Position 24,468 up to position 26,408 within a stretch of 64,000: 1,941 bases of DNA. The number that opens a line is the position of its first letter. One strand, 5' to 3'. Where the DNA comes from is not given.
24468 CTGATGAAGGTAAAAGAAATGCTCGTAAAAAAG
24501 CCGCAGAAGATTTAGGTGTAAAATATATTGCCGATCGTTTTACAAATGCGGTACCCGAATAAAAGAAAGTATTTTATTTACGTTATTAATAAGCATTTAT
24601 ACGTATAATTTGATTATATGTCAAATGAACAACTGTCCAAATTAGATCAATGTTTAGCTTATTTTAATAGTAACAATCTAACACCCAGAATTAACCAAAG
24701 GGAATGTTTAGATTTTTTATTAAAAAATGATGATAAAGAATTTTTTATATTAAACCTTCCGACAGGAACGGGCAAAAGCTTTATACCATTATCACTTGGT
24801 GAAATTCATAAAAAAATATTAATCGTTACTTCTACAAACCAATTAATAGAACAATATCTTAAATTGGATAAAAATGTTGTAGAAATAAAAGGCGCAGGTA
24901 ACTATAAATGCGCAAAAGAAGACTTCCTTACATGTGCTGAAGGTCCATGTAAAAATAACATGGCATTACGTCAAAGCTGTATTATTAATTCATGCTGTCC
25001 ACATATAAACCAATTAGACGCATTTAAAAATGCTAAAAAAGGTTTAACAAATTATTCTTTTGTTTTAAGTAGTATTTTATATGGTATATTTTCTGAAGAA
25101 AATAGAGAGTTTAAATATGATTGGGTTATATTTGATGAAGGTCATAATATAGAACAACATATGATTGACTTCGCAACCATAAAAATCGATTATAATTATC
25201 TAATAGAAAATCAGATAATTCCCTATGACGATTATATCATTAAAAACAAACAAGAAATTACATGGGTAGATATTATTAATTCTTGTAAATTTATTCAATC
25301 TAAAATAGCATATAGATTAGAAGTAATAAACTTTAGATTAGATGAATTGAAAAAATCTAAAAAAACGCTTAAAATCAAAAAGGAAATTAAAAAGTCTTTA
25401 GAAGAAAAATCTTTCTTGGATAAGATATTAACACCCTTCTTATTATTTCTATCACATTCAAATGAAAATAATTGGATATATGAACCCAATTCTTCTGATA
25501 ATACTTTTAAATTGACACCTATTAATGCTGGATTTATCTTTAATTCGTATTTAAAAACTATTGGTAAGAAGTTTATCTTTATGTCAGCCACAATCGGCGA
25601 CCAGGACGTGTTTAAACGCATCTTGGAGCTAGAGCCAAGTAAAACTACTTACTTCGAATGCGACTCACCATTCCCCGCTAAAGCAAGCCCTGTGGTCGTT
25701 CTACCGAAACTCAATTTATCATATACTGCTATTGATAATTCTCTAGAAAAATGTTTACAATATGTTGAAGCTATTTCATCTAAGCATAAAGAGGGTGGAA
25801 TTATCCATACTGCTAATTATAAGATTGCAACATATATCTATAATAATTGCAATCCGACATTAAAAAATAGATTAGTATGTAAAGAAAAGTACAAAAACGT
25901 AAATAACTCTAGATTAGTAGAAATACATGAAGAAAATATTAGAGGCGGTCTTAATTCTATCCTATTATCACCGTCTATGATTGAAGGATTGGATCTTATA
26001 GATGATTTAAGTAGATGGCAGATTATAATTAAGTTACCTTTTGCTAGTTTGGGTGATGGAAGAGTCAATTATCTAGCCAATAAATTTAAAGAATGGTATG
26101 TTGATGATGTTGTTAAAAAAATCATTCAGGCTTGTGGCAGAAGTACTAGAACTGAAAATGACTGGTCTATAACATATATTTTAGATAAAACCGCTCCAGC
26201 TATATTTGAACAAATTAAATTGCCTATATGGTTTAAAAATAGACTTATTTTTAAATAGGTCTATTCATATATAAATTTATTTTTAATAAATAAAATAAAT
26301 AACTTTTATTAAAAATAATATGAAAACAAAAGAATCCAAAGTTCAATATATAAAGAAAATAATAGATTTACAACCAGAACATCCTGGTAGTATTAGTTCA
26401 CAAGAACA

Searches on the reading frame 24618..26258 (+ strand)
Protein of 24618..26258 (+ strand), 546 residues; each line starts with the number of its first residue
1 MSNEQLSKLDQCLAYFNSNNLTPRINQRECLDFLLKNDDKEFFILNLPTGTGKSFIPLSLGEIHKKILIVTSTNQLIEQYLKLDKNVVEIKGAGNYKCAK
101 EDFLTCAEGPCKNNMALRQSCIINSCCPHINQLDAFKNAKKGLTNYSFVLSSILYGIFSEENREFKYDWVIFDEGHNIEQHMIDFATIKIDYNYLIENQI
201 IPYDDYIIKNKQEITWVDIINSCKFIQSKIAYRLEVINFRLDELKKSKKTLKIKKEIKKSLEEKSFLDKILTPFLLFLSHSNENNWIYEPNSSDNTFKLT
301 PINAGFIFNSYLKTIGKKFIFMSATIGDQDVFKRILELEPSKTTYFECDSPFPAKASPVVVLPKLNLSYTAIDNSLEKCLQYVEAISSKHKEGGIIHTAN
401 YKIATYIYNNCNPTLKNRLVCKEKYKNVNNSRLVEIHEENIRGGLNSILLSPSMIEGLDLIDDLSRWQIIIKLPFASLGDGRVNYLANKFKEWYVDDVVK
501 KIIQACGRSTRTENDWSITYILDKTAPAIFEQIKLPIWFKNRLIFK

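Call 22: search_protein_families(library=phrogs, proteins=[window:24618-26258:+], max_evalue=0.00001)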
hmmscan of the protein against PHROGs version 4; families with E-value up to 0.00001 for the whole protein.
window:24618-26258:+ (546 aa): 2 families
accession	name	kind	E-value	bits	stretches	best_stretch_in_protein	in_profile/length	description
phrog_2488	-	DNA, RNA and nucleotide metabolism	1.1e-89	302.7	1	24-544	20-577/579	DNA helicase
phrog_16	-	DNA, RNA and nucleotide metabolism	4.5e-07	29.5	1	16-180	266-390/986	DNA helicase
